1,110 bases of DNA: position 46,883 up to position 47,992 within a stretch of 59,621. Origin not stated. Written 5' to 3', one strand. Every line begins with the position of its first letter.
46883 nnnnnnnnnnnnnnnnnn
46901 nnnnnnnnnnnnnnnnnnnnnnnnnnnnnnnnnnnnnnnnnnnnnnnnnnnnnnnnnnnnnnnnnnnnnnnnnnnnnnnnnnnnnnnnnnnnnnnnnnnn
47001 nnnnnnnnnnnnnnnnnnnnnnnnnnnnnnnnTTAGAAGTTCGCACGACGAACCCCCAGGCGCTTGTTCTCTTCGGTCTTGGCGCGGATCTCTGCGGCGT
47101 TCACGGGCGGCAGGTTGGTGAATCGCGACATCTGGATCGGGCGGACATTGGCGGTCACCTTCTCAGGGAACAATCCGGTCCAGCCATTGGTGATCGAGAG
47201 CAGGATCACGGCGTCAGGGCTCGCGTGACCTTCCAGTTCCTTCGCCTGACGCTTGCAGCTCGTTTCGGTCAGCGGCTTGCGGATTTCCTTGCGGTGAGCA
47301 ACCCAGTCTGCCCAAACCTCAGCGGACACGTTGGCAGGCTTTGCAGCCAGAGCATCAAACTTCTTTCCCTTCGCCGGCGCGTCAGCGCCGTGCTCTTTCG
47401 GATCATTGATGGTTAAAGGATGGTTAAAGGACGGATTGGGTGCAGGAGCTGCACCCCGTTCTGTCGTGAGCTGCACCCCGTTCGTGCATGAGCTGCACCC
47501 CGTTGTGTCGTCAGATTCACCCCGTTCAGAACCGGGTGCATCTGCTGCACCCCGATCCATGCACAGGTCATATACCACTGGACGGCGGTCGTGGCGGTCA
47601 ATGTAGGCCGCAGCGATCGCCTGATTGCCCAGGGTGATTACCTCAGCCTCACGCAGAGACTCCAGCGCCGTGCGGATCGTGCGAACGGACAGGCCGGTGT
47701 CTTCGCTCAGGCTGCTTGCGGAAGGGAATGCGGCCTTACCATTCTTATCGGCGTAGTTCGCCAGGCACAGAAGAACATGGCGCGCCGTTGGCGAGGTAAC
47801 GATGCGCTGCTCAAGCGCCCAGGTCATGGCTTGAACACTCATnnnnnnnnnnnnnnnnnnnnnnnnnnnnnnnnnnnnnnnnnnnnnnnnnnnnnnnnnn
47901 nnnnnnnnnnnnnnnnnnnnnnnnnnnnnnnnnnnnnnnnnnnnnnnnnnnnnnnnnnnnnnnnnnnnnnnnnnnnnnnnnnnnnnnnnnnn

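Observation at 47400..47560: Origin-like iteron array embedded in the replication initiator gene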

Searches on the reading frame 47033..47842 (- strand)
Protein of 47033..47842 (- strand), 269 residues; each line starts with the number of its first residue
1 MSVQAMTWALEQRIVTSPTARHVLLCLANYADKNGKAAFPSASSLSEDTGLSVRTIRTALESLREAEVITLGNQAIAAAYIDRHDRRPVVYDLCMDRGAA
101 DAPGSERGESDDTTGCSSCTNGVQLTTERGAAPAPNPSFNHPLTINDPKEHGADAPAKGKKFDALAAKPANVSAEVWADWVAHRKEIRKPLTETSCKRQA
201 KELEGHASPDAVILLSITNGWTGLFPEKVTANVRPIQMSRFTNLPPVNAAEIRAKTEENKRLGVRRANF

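Call 5: search_protein_families(library=pfam, proteins=[window:47033-47842:-], max_evalue=0.01)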
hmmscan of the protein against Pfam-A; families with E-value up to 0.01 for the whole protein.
window:47033-47842:- (269 aa): 3 families
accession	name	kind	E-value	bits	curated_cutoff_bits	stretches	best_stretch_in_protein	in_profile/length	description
PF13730.12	HTH_36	-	1.6e-13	50.7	25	1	17-66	4-52/55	Helix-turn-helix domain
PF03428.19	RP-C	-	0.0016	18.7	24.4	1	32-71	64-103/175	Replication protein C N-terminal domain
PF08279.18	HTH_11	-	0.0082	16.5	25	0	41-66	17-42/55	HTH domain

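Call 8: search_protein_families(library=phrogs, proteins=[window:47033-47842:-], max_evalue=0.001)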
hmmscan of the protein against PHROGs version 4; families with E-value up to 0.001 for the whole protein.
window:47033-47842:- (269 aa): 14 families
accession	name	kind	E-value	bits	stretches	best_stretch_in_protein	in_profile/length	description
phrog_678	-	DNA, RNA and nucleotide metabolism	1.1e-51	177.5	1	1-261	59-320/346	replication initiation O-like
phrog_1032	-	DNA, RNA and nucleotide metabolism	1.1e-47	164.3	1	1-204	1-208/281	replication initiation protein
phrog_270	-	DNA, RNA and nucleotide metabolism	1.5e-12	48.6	1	1-157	31-164/383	replication initiation protein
phrog_18589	-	unknown function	3.6e-11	44.3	1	157-234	24-107/156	-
phrog_391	-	DNA, RNA and nucleotide metabolism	3.7e-11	44.2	1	1-142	1-132/298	replication initiation O-like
phrog_6643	-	DNA, RNA and nucleotide metabolism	8e-09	36.4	1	1-70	1-68/313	replication initiation protein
phrog_4617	-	DNA, RNA and nucleotide metabolism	1.9e-08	35.3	1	1-171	1-156/223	replication initiation protein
phrog_6451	-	DNA, RNA and nucleotide metabolism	3.4e-08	34.6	1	112-233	121-242/272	primosomal protein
phrog_8540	-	DNA, RNA and nucleotide metabolism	3.1e-07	31.8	1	1-153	1-149/196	replication initiation O-like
phrog_27344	-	DNA, RNA and nucleotide metabolism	9.3e-07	29.6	1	17-95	18-89/347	replication initiation protein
phrog_26991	-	unknown function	7.4e-06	26.6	1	17-101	40-119/310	-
phrog_8102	-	DNA, RNA and nucleotide metabolism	9.6e-06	25.9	1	16-73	32-92/337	replication initiation protein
phrog_11896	-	DNA, RNA and nucleotide metabolism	0.00011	23.2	1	1-102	3-97/225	primosomal protein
phrog_1835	-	DNA, RNA and nucleotide metabolism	0.00017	22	1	19-70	47-98/301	HTH DNA binding protein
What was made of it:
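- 47033..47842 (-): Initiator gene, 269 aa. It has an N-terminal winged-helix domain (aa 1-95), a probably disordered linker (aa ~96-156) and a helical C-domain (aa 160-231). Pfam HTH_36 E 1.6e-13 (call 5). phrog_678 'replication initiation O-like' E 1.1e-51 (call 8).
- On HTH_36 / phrog_678 'replication initiation O-like' phage initiators: PF13730 scores 50.7 bits against a cutoff of 25 (call 5). phrog_678 E 1.1e-51 over residues 1-261 (call 8).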

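Call 9: search_solved_structures(query=window:47033-47842:-, max_evalue=1, show_alignments=2)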
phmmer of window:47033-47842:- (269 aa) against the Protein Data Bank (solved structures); distinct sequences matched with E-value up to 1: 0.

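Call 10: search_dna_similar(query=window:47033-47842:-, collection=phages, mode=protein, max_rows=40)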
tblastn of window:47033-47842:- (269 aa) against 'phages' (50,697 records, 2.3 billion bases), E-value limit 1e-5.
Records with a match: 120; places in all: 120; records where one place covers at least 80% of the query: 31.
Best place of each record, by identity: 60-80% 25; <60% 95.
By first word of the organism name: Arthrobacter 44; Pseudomonas 35; Burkholderia 27; Klebsiella 5; Bordetella 3; Bacteriophage 1; Morganella 1; Gordonia 1; Escherichia 1; Elizabethkingia 1; and 1 more.
By host as written in the record: Arthrobacter globiformis B-2979 19; Burkholderia sp. 17; Pseudomonas aeruginosa 15; Arthrobacter globiformis NRRL B-2979 SEA 11; Arthrobacter sp. ATCC 21022 7; - 3; Pseudomonas aeruginosa 147 3; Pseudomonas aeruginosa PACL 2; and 32 more.
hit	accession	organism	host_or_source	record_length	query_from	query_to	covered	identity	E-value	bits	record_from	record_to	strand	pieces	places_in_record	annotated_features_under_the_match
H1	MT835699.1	Bacteriophage sp.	human fecal samples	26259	1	228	85%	45.7%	5e-47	173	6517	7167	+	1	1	record has no annotation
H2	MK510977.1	Pseudomonas phage vB_Pae_CF183a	Pseudomonas aeruginosa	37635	1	151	56%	64.2%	8e-54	192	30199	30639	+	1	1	hypothetical protein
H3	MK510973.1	Pseudomonas phage vB_Pae_CF127a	Pseudomonas aeruginosa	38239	1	151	56%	64.2%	8e-54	192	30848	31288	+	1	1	hypothetical protein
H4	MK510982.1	Pseudomonas phage vB_Pae_BR161c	Pseudomonas aeruginosa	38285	1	151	56%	64.2%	8e-54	192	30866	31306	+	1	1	hypothetical protein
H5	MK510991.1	Pseudomonas phage vB_Pae_BR141a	Pseudomonas aeruginosa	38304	1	151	56%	64.2%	8e-54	192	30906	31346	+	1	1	hypothetical protein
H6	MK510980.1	Pseudomonas phage vB_Pae_BR123a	Pseudomonas aeruginosa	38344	1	151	56%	64.2%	8e-54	192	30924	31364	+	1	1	hypothetical protein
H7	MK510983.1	Pseudomonas phage vB_Pae_BR178a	Pseudomonas aeruginosa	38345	1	151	56%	64.2%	8e-54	192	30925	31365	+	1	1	hypothetical protein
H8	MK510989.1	Pseudomonas phage vB_Pae_BR322a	Pseudomonas aeruginosa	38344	1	151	56%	64.2%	8e-54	192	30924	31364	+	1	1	hypothetical protein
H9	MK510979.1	Pseudomonas phage vB_Pae_BR52a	Pseudomonas aeruginosa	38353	1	151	56%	64.2%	8e-54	192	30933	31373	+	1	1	hypothetical protein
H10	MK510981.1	Pseudomonas phage vB_Pae_BR143a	Pseudomonas aeruginosa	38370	1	151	56%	64.2%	8e-54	192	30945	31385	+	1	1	hypothetical protein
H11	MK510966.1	Pseudomonas phage vB_Pae_CF53a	Pseudomonas aeruginosa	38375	1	151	56%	64.2%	8e-54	192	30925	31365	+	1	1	hypothetical protein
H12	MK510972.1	Pseudomonas phage vB_Pae_CF121c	Pseudomonas aeruginosa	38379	1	151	56%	64.2%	8e-54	192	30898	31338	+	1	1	hypothetical protein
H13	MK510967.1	Pseudomonas phage vB_Pae_CF54a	Pseudomonas aeruginosa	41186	1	151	56%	64.2%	8e-54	192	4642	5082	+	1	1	hypothetical protein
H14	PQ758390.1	Pseudomonas phage 5400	Pseudomonas aeruginosa 147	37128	1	151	56%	64.2%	9e-54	192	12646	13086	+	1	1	hypothetical protein (x2)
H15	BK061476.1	Pseudomonas phage vB_PaeS-D14B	Pseudomonas aeruginosa strain 1-13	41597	1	151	56%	64.2%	9e-54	192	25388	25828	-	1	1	Primosomal protein I | Phage protein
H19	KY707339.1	Pseudomonas phage JBD68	Pseudomonas aeruginosa PAO1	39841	1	151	56%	64.2%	1e-53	192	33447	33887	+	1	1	hypothetical protein (x2)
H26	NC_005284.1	Burkholderia phage phi1026b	Burkholderia pseudomallei 1026b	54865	1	266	99%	25.0%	3e-8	60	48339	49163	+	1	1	replication initiation O-like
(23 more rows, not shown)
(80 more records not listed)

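Call 11: find_related_loci(query=window:47033-47842:-, collection=genome_contigs, flank=4000)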
Query window:47033-47842:- (269 aa) in genome_contigs; peptide patterns used: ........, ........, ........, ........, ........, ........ (x = any residue, [..] = any of these).
99 stretches matched a pattern; 41 encode a relative of the query (tblastn E <= 1e-3); 41 distinct loci.
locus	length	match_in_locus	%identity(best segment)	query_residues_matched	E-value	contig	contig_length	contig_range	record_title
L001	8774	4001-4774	67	1-259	4e-113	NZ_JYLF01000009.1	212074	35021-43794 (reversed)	Pseudomonas weihenstephanensis strain DSM 29166 9_212074_35.2085, whole genome shotgun sequence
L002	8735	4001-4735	67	1-244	5e-107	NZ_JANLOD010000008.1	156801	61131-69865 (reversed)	Pseudomonas sp. 14P_8.1_Bac3 18, whole genome shotgun sequence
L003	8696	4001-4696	69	1-229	1e-104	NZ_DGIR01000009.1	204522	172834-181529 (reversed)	MAG: Pseudomonas sp. UBA4617 UBA4617_contig_302, whole genome shotgun sequence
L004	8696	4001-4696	70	1-229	6e-105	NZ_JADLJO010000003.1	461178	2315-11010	Pseudomonas guariconensis strain 20-MO00622-0 contig00003, whole genome shotgun sequence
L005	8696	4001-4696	70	1-229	2e-104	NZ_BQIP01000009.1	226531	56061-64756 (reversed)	Pseudomonas faucium strain BML-PP048 sequence09, whole genome shotgun sequence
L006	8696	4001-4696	68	1-229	3e-102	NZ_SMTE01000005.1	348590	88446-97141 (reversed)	Pseudomonas putida strain II-2 II-2_scaffold5, whole genome shotgun sequence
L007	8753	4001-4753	64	1-243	2e-102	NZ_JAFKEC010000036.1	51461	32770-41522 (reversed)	Pseudomonas palmensis strain BBB001 NODE_36_length_51461_cov_16.2488, whole genome shotgun sequence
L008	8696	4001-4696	68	1-229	4e-99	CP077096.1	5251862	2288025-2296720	Pseudomonas wayambapalatensis strain RW3S1 chromosome, complete genome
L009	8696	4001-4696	68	1-229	1e-98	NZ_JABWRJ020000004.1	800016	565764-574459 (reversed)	Pseudomonas peradeniyensis strain BW13M1 4, whole genome shotgun sequence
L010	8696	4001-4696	66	1-229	3e-98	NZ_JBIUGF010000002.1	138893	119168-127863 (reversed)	Pseudomonas caricapapayae strain ACP-7 NODE_2_length_138893_cov_48.220919, whole genome shotgun sequence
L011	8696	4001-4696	68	1-229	7e-97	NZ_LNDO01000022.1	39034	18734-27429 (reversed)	MAG: Pseudomonas sp. Ga0074129 Ga0074129_1020.1, whole genome shotgun sequence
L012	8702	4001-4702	60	1-229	8e-87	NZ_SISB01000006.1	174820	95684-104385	Pseudomonas sp. BGI-2 NODE_6_length_174820_cov_91.4566, whole genome shotgun sequence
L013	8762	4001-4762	53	1-244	6e-82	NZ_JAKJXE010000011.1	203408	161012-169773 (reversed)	Pseudomonas petrae strain P2653 11, whole genome shotgun sequence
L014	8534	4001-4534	74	1-171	4e-81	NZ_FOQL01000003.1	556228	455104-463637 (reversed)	Pseudomonas guineae strain LMG 24016, whole genome shotgun sequence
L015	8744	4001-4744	54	1-245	2e-79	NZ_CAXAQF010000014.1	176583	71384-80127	Pseudomonas sp. RA_35y_Pfl2_P32 isolate PseudoSSchier:P32 RA_35y_Pfl2_P32_NODE_14_length_176583_cov_8.383489, whole geno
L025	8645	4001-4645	35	1-229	2e-31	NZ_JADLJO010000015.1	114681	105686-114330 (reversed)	Pseudomonas guariconensis strain 20-MO00622-0 contig00015, whole genome shotgun sequence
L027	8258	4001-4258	64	149-232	2e-30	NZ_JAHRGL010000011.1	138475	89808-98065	Geopseudomonas aromaticivorans strain MAP12 12, whole genome shotgun sequence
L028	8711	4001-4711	34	23-229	2e-30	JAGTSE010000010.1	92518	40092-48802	MAG: Proteobacteria bacterium isolate CTSoil_132 scaffold_26, whole genome shotgun sequence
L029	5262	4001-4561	38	36-236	8e-29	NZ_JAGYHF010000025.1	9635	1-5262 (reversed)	Pseudomonas rustica strain MBT-4 PS59_contig_26, whole genome shotgun sequence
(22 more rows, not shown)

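Call 17: get_annotated_region(hit=H19, flank=3500)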
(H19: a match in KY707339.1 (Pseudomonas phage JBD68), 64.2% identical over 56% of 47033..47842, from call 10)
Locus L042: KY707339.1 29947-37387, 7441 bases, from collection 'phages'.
description: Pseudomonas phage JBD68, complete genome.
organism: Pseudomonas phage JBD68 (NCBI taxid 1542116)
taxonomy: Viruses; Duplodnaviria; Heunggongvirae; Uroviricota; Caudoviricetes
host: Pseudomonas aeruginosa PAO1; source: -; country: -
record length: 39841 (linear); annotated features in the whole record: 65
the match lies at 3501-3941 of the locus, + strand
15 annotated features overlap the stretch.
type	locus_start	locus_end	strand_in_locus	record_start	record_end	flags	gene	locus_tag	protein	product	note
CDS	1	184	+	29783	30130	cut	-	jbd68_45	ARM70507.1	hypothetical protein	Jbd68gp45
CDS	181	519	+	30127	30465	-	-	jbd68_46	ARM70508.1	hypothetical protein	Jbd68gp46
CDS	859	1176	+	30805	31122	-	-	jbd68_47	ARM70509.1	hypothetical protein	Jbd68gp47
CDS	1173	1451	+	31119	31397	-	-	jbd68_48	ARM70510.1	hypothetical protein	Jbd68gp48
CDS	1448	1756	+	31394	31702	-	-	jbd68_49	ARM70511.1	hypothetical protein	Jbd68gp49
CDS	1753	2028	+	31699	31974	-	-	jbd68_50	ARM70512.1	hypothetical protein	Jbd68gp50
CDS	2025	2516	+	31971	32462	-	-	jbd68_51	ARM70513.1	hypothetical protein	Jbd68gp51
CDS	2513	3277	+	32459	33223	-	-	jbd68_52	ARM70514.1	hypothetical protein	Jbd68gp52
CDS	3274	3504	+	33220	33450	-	-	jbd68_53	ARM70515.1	hypothetical protein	Jbd68gp53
CDS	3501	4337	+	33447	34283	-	-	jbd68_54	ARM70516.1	hypothetical protein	Jbd68gp54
CDS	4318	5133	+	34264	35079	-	-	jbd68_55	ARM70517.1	hypothetical protein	Jbd68gp55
CDS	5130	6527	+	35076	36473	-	-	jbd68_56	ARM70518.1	hypothetical protein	Jbd68gp56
CDS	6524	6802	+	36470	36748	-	-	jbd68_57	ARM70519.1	hypothetical protein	Jbd68gp57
CDS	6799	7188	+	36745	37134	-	-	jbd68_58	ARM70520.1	hypothetical protein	Jbd68gp58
CDS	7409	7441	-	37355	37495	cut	-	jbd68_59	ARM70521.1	hypothetical protein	Jbd68gp59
